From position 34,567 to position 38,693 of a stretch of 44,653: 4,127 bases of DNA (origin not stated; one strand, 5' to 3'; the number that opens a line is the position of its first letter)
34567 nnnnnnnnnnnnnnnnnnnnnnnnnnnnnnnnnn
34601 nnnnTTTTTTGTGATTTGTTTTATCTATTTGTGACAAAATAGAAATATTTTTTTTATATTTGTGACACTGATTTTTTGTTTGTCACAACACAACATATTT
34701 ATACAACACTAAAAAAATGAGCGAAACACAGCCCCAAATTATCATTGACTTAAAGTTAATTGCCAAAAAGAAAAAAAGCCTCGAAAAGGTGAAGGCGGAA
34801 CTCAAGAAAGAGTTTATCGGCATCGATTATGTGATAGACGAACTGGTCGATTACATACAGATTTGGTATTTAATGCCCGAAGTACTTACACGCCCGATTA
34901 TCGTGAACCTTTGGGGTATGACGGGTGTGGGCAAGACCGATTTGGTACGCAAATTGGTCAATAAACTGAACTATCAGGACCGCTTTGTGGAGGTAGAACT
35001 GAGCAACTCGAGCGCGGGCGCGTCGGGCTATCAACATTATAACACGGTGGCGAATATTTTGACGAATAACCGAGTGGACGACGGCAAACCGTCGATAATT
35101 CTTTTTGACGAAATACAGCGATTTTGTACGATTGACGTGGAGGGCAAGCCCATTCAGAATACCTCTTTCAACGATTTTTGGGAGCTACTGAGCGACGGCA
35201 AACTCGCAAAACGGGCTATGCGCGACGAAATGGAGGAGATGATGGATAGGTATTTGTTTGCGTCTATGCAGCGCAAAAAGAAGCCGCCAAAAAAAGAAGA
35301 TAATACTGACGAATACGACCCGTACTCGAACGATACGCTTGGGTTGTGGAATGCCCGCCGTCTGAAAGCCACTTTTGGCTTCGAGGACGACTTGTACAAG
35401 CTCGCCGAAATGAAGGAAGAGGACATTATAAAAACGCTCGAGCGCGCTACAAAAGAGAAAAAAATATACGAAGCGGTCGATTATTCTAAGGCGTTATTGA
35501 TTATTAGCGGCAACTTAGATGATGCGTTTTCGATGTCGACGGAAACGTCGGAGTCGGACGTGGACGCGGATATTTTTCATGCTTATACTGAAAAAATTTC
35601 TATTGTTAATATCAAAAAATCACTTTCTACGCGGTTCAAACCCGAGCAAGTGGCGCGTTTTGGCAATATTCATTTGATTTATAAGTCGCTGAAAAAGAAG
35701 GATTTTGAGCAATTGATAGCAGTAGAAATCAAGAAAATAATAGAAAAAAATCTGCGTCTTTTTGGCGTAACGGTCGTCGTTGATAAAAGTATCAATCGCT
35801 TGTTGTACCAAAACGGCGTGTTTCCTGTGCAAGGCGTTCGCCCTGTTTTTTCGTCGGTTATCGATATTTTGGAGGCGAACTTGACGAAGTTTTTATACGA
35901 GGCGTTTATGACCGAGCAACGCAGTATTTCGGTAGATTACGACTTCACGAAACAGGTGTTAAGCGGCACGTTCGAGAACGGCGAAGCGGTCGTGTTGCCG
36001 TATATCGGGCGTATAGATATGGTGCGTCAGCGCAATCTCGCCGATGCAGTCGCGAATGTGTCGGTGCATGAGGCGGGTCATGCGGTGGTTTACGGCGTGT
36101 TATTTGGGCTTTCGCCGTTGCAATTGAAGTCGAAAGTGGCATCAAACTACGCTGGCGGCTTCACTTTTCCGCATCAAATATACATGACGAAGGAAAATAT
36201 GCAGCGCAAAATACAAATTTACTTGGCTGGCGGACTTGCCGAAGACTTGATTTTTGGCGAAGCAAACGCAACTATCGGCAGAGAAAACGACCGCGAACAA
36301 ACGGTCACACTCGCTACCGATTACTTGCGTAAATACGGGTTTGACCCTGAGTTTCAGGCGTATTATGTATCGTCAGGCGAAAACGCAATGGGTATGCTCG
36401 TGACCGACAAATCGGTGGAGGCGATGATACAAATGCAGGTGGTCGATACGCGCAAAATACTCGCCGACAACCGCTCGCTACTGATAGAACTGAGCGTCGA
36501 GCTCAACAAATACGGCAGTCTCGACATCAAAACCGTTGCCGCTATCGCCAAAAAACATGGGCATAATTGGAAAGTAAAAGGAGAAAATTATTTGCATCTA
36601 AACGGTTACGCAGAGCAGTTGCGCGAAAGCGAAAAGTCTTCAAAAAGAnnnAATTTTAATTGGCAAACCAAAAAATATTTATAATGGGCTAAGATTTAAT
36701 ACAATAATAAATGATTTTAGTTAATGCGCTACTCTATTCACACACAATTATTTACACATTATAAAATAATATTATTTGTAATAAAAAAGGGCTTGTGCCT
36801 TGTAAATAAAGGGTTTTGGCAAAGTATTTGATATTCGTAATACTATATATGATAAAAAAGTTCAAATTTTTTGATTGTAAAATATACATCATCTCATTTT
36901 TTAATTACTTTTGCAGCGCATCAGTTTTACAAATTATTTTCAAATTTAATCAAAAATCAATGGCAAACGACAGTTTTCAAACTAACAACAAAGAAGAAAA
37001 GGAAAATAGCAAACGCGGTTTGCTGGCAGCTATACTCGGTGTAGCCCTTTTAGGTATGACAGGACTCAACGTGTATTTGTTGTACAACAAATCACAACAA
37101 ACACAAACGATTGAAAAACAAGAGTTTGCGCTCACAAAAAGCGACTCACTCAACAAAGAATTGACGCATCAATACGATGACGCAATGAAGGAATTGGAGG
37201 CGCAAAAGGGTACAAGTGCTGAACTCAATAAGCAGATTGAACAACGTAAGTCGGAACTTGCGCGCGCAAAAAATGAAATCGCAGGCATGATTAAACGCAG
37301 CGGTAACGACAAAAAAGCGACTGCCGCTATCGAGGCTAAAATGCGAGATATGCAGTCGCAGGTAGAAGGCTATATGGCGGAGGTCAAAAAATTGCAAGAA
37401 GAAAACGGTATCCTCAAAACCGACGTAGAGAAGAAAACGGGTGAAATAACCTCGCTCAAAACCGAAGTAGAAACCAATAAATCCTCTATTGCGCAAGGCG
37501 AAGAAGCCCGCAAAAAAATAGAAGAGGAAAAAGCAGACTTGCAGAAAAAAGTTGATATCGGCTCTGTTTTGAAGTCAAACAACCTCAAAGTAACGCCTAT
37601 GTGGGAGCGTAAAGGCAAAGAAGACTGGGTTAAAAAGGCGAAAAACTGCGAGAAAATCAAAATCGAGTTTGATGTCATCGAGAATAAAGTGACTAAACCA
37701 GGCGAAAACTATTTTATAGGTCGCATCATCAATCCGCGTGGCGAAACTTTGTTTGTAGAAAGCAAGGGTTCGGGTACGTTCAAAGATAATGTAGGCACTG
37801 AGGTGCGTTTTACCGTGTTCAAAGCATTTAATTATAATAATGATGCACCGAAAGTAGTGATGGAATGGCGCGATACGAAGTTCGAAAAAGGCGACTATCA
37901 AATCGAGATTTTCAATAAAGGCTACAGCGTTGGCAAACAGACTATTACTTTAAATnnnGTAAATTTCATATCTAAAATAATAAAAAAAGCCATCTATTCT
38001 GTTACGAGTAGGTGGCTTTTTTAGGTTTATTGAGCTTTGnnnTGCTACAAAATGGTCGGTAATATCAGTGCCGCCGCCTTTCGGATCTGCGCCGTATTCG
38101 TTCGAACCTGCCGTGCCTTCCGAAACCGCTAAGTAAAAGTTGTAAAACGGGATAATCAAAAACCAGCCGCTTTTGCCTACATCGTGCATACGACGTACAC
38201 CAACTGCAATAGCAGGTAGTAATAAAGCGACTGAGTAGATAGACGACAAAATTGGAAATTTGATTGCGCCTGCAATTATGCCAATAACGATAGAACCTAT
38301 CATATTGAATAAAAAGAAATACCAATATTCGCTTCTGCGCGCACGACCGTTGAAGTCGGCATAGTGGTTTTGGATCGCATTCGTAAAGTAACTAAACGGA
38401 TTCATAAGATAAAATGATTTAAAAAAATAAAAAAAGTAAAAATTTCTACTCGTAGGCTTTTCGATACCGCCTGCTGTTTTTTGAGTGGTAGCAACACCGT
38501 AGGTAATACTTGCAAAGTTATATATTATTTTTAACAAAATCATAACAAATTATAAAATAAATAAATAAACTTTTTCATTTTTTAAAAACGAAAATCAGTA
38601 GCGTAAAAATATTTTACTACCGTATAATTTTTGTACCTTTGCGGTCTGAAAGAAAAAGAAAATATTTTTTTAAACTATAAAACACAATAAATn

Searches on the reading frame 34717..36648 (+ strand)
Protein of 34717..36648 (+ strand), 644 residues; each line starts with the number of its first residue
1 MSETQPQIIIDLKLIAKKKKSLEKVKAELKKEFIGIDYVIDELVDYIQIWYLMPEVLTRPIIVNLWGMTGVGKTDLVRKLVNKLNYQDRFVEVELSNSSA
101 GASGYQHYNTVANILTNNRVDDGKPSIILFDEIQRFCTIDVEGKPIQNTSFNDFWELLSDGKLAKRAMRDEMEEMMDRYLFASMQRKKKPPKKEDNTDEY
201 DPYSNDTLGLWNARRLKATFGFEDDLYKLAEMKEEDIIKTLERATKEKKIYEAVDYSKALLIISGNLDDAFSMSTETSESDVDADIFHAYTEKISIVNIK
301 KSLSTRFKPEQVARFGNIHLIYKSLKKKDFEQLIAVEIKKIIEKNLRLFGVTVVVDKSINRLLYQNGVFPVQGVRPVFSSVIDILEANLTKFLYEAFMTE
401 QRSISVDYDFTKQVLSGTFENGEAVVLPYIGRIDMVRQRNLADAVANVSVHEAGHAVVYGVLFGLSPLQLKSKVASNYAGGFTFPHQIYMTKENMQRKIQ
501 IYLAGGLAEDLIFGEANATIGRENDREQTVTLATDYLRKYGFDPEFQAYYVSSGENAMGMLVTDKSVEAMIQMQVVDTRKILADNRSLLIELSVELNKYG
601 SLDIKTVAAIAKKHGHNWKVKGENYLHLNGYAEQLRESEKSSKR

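Call 21: search_protein_families(library=pfam, proteins=[window:34717-36648:+], max_evalue=0.001)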
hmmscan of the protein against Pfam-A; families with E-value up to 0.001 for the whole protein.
window:34717-36648:+ (644 aa): 5 families
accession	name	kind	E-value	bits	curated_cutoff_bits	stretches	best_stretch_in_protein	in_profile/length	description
PF01434.24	Peptidase_M41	-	7.5e-14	52.5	29.9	1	447-575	10-156/191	Peptidase family M41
PF00004.35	AAA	-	4.7e-07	30.8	21.2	1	65-147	3-81/131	ATPase family associated with various cellular activities (AAA)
PF13173.12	AAA_14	-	5.1e-06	27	27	1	62-176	4-115/129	AAA domain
PF07724.20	AAA_2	-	1.1e-05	26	27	0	64-164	7-105/166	AAA domain (Cdc48 subfamily)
PF13401.12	AAA_22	-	8e-05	23.4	27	1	64-134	9-76/130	AAA domain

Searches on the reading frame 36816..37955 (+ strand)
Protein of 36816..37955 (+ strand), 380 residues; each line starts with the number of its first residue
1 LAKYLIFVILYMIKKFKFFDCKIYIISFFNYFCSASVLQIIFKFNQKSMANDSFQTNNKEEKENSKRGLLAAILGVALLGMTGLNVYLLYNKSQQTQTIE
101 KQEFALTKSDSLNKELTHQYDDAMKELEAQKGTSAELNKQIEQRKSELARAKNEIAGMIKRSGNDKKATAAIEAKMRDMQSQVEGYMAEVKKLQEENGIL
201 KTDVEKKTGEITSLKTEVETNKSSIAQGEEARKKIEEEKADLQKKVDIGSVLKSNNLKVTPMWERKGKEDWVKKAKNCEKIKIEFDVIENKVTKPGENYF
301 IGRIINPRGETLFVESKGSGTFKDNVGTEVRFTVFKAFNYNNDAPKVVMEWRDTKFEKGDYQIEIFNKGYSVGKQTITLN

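Call 21: search_protein_families(library=pfam, proteins=[window:36816-37955:+], max_evalue=0.001)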
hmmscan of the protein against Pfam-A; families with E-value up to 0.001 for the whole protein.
window:36816-37955:+ (380 aa): 2 families
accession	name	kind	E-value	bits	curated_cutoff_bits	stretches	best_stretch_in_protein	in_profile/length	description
PF10473.14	CENP-F_leu_zip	-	3.9e-05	24.2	34.5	1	123-240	8-125/140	Leucine-rich repeats of kinetochore protein Cenp-F/LEK1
PF18504.6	Csm1_N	-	0.00016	22.4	26.3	1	190-238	22-70/70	Csm1 N-terminal domain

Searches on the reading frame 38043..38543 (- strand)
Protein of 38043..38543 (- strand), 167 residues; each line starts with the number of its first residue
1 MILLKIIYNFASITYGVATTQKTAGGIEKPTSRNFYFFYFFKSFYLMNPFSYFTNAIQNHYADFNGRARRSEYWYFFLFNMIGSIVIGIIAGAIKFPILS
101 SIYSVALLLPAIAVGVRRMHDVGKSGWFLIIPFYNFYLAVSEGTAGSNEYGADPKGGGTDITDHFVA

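Call 21: search_protein_families(library=pfam, proteins=[window:38043-38543:-], max_evalue=0.001)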
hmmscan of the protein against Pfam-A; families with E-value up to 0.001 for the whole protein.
window:38043-38543:- (167 aa): 1 family
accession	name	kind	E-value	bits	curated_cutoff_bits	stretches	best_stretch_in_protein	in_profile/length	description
PF05656.20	DUF805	-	2.5e-24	86.3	25.7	1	61-152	1-111/111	Protein of unknown function (DUF805)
